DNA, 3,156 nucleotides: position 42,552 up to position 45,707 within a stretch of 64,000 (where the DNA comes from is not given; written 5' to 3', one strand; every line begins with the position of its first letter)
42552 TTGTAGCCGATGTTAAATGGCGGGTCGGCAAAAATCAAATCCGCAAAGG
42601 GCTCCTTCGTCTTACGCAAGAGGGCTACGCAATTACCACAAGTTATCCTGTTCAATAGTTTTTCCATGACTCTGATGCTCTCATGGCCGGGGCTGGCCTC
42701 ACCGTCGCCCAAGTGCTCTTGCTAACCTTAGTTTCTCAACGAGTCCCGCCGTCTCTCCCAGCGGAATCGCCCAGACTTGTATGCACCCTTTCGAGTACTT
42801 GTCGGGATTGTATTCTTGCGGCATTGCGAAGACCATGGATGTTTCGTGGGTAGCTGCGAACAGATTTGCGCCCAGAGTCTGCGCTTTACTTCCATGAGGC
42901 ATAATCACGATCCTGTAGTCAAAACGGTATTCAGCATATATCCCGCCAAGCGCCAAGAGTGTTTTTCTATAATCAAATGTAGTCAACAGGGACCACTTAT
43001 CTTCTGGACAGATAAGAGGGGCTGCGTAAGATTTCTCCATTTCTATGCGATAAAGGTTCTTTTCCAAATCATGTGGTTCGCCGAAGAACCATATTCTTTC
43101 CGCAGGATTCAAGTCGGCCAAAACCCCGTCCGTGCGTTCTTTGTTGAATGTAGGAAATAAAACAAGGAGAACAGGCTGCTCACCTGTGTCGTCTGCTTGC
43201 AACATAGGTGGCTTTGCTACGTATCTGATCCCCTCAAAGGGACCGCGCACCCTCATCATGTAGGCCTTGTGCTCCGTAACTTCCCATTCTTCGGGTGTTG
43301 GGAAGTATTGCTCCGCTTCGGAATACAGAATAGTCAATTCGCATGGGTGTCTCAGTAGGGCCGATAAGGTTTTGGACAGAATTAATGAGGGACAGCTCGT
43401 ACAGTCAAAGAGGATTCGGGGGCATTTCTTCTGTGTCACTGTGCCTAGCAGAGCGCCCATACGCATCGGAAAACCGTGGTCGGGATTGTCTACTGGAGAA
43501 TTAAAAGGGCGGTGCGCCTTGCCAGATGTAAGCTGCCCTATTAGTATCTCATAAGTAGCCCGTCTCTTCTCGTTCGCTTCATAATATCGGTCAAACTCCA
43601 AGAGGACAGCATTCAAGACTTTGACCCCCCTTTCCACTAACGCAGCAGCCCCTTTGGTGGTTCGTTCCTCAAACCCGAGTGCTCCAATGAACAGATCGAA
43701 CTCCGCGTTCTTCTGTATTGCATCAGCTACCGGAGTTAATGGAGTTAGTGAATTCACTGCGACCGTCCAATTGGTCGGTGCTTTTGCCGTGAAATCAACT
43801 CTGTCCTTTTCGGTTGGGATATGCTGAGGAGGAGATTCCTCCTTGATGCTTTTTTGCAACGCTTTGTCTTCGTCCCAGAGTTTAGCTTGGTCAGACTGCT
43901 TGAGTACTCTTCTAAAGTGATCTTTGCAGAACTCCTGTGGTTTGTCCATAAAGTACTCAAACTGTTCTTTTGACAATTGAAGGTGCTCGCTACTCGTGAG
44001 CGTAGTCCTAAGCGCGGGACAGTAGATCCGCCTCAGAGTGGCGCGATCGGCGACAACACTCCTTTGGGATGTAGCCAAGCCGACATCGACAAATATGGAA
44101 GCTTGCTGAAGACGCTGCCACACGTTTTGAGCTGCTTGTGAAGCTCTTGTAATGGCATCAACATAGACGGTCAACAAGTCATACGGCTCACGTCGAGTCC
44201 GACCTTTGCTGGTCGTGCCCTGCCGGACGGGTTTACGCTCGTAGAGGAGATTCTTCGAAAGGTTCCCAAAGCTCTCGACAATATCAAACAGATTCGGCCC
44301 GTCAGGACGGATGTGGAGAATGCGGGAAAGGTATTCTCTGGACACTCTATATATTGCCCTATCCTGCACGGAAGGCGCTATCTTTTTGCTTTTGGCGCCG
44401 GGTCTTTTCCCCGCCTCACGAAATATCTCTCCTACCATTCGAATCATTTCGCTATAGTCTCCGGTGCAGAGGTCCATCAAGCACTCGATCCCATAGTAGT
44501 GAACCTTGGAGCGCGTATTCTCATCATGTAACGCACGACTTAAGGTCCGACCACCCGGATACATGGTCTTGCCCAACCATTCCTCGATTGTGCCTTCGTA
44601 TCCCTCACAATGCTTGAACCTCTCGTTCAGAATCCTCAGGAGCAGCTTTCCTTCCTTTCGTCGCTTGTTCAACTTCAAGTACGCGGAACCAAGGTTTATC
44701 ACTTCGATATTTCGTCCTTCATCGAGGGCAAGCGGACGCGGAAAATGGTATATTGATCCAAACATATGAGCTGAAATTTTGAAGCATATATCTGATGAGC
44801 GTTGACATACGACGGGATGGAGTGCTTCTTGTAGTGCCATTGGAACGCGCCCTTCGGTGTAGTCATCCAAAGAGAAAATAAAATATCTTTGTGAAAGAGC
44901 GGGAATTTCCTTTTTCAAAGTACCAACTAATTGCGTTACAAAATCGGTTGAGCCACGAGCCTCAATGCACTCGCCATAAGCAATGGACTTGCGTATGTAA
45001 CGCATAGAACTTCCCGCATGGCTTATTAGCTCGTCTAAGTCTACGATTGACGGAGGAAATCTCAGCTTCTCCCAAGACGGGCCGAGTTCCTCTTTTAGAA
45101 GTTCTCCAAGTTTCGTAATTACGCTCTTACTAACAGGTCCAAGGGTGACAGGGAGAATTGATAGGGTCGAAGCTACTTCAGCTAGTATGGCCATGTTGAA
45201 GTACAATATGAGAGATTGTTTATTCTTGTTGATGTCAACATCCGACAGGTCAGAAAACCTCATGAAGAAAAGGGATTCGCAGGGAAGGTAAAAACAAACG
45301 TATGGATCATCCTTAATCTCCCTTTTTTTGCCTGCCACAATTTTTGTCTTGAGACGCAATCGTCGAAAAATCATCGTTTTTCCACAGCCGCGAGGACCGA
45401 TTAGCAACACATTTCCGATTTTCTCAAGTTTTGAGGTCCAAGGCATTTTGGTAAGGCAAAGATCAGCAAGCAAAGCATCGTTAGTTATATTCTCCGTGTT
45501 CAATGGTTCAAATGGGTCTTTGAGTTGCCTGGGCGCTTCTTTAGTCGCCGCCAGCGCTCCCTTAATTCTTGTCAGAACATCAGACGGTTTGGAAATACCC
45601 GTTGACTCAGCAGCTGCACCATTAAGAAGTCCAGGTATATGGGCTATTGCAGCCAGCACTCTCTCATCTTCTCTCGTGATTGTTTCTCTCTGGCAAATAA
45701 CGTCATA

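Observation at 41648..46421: Kinase-NTPase mega-protein plus orphan DNA methyltransferase: candidate undescribed compact Pgl/BREX-type-2-like defence system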

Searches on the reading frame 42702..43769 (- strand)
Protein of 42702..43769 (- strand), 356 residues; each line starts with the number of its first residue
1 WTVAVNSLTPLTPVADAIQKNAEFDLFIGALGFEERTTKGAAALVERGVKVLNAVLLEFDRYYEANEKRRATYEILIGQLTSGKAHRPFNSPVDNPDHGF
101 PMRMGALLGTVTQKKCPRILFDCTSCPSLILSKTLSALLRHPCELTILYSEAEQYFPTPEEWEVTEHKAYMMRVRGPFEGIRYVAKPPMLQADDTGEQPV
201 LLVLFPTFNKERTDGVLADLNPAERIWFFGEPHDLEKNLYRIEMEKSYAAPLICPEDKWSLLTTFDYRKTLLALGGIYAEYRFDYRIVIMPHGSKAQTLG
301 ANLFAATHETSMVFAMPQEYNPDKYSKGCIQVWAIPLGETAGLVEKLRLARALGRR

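Call 42: predict_structure(alignment_id=A2)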
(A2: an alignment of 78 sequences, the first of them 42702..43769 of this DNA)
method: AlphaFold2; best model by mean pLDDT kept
length: 356 residues; sequences in the alignment: 78
mean_pLDDT: 92.0   pTM: 0.92
mean pLDDT of the five models: 92.0, 90.8, 90.8, 90.4, 90.4
residues with pLDDT >= 90: 282; 70-90: 55; 50-70: 14; < 50: 5
segments of 3 or more residues with pLDDT < 50: 169-172
pLDDT, mean of each block of 10 residues (from residue 1): 96 98 98 89 98 95 83 96 96 91 96 95 96 98 98 92 68 67 89 78 91 92 96 92 92 95 97 97 96 95 97 92 89 98 97 68
secondary structure, 60 per line:
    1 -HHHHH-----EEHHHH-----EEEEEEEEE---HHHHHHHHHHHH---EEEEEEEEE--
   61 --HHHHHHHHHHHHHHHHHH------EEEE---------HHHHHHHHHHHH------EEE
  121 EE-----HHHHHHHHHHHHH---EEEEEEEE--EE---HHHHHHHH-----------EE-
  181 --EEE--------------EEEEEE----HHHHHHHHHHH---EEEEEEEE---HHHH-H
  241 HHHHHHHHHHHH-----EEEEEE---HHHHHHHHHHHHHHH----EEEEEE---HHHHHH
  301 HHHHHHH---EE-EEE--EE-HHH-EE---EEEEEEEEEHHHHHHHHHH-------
elements in order: H2-6 H14-17 E23-31 H35-46 E50-58 H63-80 E87-90 H100-111 E118-122 H128-140 E144-151 H159-166 E183-185 E200-205 H210-220 E224-231 H235-238 H240-252 E258-263 H267-281 E286-291 H295-307 E314-316 E331-339 H340-349
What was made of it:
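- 42735..43709 (-): Tandem CARF-like module (about aa 876-1200): two Rossmann-like halves. Conserved residues: GFE889xR891, D977, YxE1006, R1096, G1148-S-K1150-x-Q. AF2 pLDDT 92, pTM 0.92 (call 42).
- On CARF superfamily: The AF2 model (pLDDT 92, pTM 0.92) has two Rossmann-like halves (call 42).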

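Call 44: fold_search(model_id=the predicted structure, library=pdb)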
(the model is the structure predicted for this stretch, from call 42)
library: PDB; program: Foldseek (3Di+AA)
matches with E <= 10: 1391; with E <= 0.001: 36
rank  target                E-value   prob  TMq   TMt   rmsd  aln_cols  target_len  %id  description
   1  8fhn_B                1.5e-06  0.98  0.22  0.12  20.0       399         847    8  Cryo-EM structure of human NCC (class 2) (released 2023-02-15)
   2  6vwa                  3.9e-06  1.00  0.27  0.29  17.4       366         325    9  C-terminal regulatory domain of the chloride transporter KCC-1 from C. elegans (released 2020-07-15)
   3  3g40                  1.2e-05  1.00  0.25  0.32  17.9       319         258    8  Crystal structure of the cytoplasmic domain of a prokaryotic cation chloride cotransporter (released 2009-04-28)
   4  7sfl_A                1.3e-05  0.98  0.23  0.12  18.6       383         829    6  Human NKCC1 state Fu-II (released 2022-09-28)
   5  8vpp_B                1.8e-05  0.95  0.22  0.21  19.6       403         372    9  Phosphorylated human NCC in complex with chlorthalidone (released 2024-09-04)
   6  8vpn_B                2.6e-05  0.95  0.23  0.12  19.4       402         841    9  Phosphorylated human NCC in complex with indapamide (released 2024-09-04)
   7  6wlf_B                3.5e-05  0.92  0.21  0.19  15.8       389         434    8  Phosphoethanolamine Methyltransferase from the Pine Wilt Nematode Bursaphelenchus xylophilus (released 2020-06-17)
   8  7d99_A                4.8e-05  0.96  0.23  0.11  18.6       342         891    9  human potassium-chloride co-transporter KCC4 (released 2020-12-30)
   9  4krg_A                4.8e-05  0.92  0.22  0.18  18.1       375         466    8  SeMet Haemonchus contortus Phosphoethanolamine N-methyltransferase 1 in complex with phosphoethanolamine and S-adenosy (released 2013-09-25)
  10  7s1x_A                6.5e-05  0.97  0.24  0.12  18.1       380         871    6  Cryo-EM structure of human NKCC1 K289NA492EL671C bound with bumetanide (released 2022-05-25)
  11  7d90_A                8.3e-05  0.91  0.23  0.11  18.2       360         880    8  human potassium-chloride co-transporter KCC3 (released 2020-12-30)
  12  8vpn_A                9.4e-05  0.85  0.23  0.12  20.0       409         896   10  Phosphorylated human NCC in complex with indapamide (released 2024-09-04)
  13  8jbc_A                1.1e-04  1.00  0.27  0.22   7.8       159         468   14  Crystal Structure of the Csm6 K137A mutant from Thermus thermophilus HB8 in its apo form (released 2023-12-13)
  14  9bwt_B                1.4e-04  0.89  0.23  0.22  19.6       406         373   10  human sodium chloride cotransporter NCC S344E in the phosphorylation state and in complex with hydrochlorothiazide (released 2024-09-04)
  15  9w3u_A                1.6e-04  0.99  0.35  0.20  19.2       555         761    7  Structure of Csm6 from Actinomyces procaprae (released 2026-03-04)
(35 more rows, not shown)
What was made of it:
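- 42735..43709 (-): Foldseek probability 1.0 to Csm6, Csa3 (rmsd 3.0-3.5 over about 130 columns), Can1 (TMq 0.49) and Cam1 (call 44).
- On CARF superfamily: Foldseek gives probability 1.0 to Csm6, Csa3, Cam1 and the two-CARF protein Can1 (call 44).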

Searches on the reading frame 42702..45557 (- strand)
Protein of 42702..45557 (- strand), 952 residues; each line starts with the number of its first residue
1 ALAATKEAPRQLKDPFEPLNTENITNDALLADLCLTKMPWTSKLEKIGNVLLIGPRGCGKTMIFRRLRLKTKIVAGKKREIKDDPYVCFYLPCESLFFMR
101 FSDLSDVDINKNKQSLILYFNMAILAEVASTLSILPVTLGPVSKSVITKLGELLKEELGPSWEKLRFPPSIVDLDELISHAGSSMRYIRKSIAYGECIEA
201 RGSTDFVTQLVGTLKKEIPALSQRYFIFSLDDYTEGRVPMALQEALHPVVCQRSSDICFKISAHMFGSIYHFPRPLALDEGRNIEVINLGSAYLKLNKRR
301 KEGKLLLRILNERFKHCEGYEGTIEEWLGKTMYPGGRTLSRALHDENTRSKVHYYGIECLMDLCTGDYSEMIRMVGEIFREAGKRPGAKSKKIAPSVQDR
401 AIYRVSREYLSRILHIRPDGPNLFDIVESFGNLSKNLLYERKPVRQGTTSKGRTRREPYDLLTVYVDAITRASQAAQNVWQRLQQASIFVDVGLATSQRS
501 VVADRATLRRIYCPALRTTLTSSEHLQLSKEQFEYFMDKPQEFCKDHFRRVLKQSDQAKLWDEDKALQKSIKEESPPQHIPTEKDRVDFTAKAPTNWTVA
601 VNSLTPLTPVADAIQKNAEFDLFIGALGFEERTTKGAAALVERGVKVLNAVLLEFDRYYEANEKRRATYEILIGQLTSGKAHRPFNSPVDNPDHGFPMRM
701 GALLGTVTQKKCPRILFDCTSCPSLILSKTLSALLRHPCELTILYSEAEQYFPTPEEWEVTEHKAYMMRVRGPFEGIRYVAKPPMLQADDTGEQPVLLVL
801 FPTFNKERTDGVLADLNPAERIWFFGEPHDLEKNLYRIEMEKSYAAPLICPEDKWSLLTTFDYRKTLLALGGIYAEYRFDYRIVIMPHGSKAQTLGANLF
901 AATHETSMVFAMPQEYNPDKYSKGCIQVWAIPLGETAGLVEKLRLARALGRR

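Call 95: search_dna_similar(query=window:42702-45557:-, collection=plasmids, mode=protein, max_rows=15)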
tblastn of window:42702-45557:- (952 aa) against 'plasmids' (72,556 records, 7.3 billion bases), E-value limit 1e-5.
Records with a match: 1; places in all: 1; records where one place covers at least 80% of the query: 0.
Best place of each record, by identity: <60% 1.
By first word of the organism name: Bradyrhizobium 1.
By predicted mobility (MOB-suite, as given by PLSDB): non-mobilizable 1.
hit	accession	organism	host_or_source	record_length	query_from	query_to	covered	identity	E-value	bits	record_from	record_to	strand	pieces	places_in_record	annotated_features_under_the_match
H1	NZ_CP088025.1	Bradyrhizobium quebecense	Glycine max cv. AC Glengarry,Cell ...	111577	50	946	78%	23.0%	2e-15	160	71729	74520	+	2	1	hypothetical protein (x2)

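Call 96: search_protein_representatives(protein=window:42702-45557:-)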
Query: 952 residues. Proteins with E-value up to 0.001 (for the whole library): 858; up to 1e-10: 485; up to 1e-30: 130. The best 150 are listed.
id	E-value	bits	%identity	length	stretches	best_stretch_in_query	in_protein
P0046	0.0e+00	1274.2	60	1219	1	4-950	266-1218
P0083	0.0e+00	1193.4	58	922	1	38-951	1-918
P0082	5.8e-279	944.9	50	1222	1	7-946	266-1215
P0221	5.7e-258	875.4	57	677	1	277-950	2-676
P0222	2.3e-237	807.3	43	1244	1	13-945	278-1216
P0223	7.9e-205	699.6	57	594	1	62-614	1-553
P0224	4.9e-179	614.2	42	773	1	200-950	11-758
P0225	3.3e-143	495.7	55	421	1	537-948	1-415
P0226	3.8e-130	452.4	58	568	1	11-382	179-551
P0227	1.2e-114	401.2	54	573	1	560-897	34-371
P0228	2.8e-102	360.2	62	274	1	610-880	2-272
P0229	6.8e-102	358.9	62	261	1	198-454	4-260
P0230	1.3e-97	344.7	58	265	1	689-950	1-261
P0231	8.9e-90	318.8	74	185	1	768-952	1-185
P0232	3.5e-87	310.2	34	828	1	8-548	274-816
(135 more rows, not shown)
